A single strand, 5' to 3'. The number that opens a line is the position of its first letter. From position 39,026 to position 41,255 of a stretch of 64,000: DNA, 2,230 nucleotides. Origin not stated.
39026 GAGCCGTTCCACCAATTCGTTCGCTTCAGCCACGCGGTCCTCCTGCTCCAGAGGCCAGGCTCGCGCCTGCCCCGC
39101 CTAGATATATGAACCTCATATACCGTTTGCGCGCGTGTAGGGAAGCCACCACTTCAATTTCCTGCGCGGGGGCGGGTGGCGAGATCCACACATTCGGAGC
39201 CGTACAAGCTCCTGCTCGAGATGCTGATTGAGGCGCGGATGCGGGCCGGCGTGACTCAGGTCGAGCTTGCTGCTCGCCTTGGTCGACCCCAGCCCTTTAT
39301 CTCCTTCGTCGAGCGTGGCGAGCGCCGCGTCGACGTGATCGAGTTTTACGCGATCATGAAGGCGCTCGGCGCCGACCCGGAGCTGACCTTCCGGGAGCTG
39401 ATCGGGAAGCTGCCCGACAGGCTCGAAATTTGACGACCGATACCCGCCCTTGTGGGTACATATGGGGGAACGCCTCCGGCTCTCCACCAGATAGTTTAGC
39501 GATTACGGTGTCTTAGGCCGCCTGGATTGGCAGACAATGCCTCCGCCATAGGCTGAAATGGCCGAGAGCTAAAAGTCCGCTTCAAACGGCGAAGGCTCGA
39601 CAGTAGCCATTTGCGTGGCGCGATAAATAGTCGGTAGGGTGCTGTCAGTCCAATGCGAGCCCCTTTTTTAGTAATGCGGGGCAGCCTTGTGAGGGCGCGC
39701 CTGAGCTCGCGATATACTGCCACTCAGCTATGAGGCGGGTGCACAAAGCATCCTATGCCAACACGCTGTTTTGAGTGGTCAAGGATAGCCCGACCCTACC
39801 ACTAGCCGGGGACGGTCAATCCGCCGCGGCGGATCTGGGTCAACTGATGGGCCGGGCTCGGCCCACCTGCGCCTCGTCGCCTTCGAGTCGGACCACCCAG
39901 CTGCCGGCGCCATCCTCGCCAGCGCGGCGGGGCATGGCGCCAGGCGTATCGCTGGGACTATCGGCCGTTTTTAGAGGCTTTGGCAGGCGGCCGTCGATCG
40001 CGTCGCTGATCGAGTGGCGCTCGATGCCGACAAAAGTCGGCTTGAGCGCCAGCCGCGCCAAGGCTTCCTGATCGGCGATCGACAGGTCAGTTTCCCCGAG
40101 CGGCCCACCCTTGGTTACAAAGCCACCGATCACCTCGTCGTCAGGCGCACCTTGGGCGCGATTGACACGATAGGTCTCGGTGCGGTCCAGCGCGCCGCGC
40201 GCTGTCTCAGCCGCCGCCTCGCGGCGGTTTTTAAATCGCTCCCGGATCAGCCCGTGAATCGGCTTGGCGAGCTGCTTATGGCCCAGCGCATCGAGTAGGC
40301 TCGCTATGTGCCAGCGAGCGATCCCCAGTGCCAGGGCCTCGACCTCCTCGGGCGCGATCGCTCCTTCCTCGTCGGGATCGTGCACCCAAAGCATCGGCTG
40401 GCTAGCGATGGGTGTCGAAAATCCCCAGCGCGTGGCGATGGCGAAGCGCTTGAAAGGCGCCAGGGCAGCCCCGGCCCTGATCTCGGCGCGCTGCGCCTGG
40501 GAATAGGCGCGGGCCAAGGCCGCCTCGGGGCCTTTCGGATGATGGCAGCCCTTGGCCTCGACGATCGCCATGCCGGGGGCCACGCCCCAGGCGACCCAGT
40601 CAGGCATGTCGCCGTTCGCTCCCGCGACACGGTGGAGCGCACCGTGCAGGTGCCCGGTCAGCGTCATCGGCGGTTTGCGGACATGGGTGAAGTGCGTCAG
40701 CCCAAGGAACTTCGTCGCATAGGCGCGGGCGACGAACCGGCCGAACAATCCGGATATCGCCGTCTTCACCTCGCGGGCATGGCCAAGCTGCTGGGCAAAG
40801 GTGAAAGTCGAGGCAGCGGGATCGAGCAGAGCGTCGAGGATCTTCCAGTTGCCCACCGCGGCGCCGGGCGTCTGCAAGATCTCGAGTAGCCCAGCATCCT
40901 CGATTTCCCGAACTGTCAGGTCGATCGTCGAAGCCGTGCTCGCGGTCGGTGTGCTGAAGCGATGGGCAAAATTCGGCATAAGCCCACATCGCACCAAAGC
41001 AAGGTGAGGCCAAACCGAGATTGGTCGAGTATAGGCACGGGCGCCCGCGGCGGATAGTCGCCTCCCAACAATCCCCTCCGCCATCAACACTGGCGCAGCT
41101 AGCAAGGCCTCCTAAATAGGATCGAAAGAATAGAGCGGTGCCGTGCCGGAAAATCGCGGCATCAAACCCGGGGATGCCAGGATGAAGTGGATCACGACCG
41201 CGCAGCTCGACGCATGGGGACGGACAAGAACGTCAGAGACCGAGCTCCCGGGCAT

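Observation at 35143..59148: ~24-kb candidate defence hotspot: about eight nuclease-like domains plus a protease, not matching a system I can name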

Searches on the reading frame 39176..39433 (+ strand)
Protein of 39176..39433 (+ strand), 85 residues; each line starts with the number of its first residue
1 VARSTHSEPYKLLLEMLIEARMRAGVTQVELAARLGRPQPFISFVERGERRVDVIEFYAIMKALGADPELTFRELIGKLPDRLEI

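Call 49: search_protein_families(library=phrogs, proteins=[P0142, window:39176-39433:+], max_evalue=0.01)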
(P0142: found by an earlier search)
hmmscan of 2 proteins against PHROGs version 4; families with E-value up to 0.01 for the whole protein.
P0142 (354 aa): 1 family
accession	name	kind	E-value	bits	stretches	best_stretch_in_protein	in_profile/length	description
phrog_20483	-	unknown function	3.2e-05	24.6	1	39-161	41-166/226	-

window:39176-39433:+ (85 aa): 14 families
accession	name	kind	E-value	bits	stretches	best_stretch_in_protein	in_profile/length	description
phrog_1373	-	transcription regulation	2.1e-08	35.3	1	7-74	59-125/166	transcriptional regulator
phrog_8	-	transcription regulation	3.1e-07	31.1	1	15-69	164-213/346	transcriptional regulator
phrog_3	-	transcription regulation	2.5e-06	28.5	1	8-72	84-146/430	transcriptional repressor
phrog_4583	-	transcription regulation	4.6e-06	27.6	1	18-68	16-66/81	transcriptional repressor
phrog_2339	-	DNA, RNA and nucleotide metabolism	3e-05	25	1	13-77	26-91/98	HTH DNA binding protein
phrog_2328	-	transcription regulation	0.00013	22.8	1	19-68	22-71/128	transcriptional repressor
phrog_6831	-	transcription regulation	0.00022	22.1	1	17-54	10-46/68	transcriptional regulator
phrog_2439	-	transcription regulation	0.00054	19.9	1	15-67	10-62/367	transcriptional regulator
phrog_2967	-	transcription regulation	0.00069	20.2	1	16-69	14-67/225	transcriptional regulator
phrog_5823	-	transcription regulation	0.00079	19.7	1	18-64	12-59/404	transcriptional regulator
phrog_4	-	transcription regulation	0.0014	18.7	1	17-69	141-189/400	transcriptional repressor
phrog_38027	-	transcription regulation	0.0023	18.9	1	17-73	73-129/143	transcriptional repressor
phrog_638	-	transcription regulation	0.0038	18.1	1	17-72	7-64/145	transcriptional regulator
phrog_7241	-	transcription regulation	0.004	18.2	1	20-68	68-117/122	transcriptional regulator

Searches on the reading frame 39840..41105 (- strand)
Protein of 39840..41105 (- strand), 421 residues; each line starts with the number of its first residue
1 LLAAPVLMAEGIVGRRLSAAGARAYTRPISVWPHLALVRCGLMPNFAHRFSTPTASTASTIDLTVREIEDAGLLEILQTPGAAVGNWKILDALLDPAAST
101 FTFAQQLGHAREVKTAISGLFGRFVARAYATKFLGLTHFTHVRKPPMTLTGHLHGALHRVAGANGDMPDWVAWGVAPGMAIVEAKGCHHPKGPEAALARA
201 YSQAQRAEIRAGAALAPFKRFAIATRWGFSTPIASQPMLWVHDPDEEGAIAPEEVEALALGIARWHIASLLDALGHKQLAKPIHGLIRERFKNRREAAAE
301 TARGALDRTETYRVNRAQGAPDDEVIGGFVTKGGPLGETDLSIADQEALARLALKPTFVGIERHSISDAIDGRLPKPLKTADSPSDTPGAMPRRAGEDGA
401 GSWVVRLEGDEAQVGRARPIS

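Call 4: search_protein_families(library=pfam, proteins=[window:39840-41105:-], max_evalue=0.01)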
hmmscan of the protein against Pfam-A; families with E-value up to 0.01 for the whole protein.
window:39840-41105:- (421 aa): 0 families

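Call 5: search_protein_families(library=padloc, proteins=[window:39840-41105:-], max_evalue=0.01)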
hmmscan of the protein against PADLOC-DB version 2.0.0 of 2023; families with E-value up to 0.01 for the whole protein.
window:39840-41105:- (421 aa): 0 families

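Call 15: search_protein_families(library=ncbifam, proteins=[window:39840-41105:-], max_evalue=0.01)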
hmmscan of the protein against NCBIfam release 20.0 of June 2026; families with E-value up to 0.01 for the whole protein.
window:39840-41105:- (421 aa): 0 families

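Call 49: search_protein_families(library=phrogs, proteins=[P0142], max_evalue=0.01)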
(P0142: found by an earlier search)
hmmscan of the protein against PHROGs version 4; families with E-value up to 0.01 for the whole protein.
P0142 (354 aa): 1 family
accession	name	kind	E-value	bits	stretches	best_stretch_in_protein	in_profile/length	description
phrog_20483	-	unknown function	3.2e-05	24.6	1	39-161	41-166/226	-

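Call 96: find_related_loci(query=window:39840-40976:-, collection=genome_contigs, flank=5000)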
Query window:39840-40976:- (378 aa) in genome_contigs; peptide patterns used: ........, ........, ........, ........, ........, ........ (x = any residue, [..] = any of these).
291 stretches matched a pattern, but none encodes a relative of the query by tblastn (E <= 1e-3).

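Call 106: search_protein_representatives(protein=window:39840-40976:-)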
Query: 378 residues. Proteins with E-value up to 0.001 (for the whole library): 345; up to 1e-10: 174; up to 1e-30: 78. The best 150 are listed.
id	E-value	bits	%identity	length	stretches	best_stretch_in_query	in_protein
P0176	1.2e-119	416.2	56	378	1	1-371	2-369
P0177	1.9e-116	405.7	55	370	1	1-368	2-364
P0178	5.9e-100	351.4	49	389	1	3-373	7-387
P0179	3.6e-97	342.2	50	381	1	1-370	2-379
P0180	1.5e-91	323.7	47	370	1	2-370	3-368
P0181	5.0e-91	322.0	59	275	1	16-271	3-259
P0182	1.8e-86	307.0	48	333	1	42-370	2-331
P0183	1.4e-85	304.1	48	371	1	1-364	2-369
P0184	7.2e-84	298.4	47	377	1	3-370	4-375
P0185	2.3e-83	296.8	57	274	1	104-370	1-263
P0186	3.5e-83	296.2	46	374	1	17-369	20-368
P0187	3.9e-82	292.7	48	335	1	41-366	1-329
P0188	1.9e-81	290.5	45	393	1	1-371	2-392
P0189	2.8e-80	286.7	44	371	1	3-367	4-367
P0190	2.9e-77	276.7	48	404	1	1-331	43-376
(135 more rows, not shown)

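Call 108: search_protein_families(library=pfam, alignment_id=A5, max_evalue=0.01)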
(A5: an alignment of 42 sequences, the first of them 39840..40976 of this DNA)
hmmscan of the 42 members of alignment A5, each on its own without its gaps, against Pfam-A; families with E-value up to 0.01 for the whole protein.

A. member 1, window:39840-40976:- (378 aa): 0 families

B. families by the number of members that match (of 42 scanned): 1 family
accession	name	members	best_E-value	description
PF17513.7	DUF5441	1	0.0015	Family of unknown function (DUF5441)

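Call 109: search_solved_structures(query=A5, max_evalue=10)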
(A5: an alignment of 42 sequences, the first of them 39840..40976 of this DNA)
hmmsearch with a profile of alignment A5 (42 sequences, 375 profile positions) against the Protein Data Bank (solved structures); distinct sequences matched with E-value up to 10: 10.
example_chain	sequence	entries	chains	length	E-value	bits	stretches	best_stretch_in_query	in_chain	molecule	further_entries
4ri8_A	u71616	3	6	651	0.13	14.7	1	122-171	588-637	Fanconi-associated nuclease 1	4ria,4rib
4ri9_A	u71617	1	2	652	0.13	14.7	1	122-171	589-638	Fanconi-associated nuclease 1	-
9cma_A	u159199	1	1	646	0.14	14.6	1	122-171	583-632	Fanconi-associated nuclease 1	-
8s5a_A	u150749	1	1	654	0.14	14.6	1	122-171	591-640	Fanconi-associated nuclease 1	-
4ry3_A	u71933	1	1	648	0.15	14.5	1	122-171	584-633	Fanconi-associated nuclease 1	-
4ric_A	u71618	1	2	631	0.15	14.5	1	122-171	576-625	Fanconi-associated nuclease 1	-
9cl7_E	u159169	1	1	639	0.16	14.5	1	122-171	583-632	Fanconi-associated nuclease 1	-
4rid_A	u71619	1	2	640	0.16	14.4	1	122-171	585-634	Fanconi-associated nuclease 1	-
9eo1_A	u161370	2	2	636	0.18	14.3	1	122-170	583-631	Fanconi-associated nuclease 1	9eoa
9gy0_A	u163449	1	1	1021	0.23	13.9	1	122-171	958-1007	Fanconi-associated nuclease 1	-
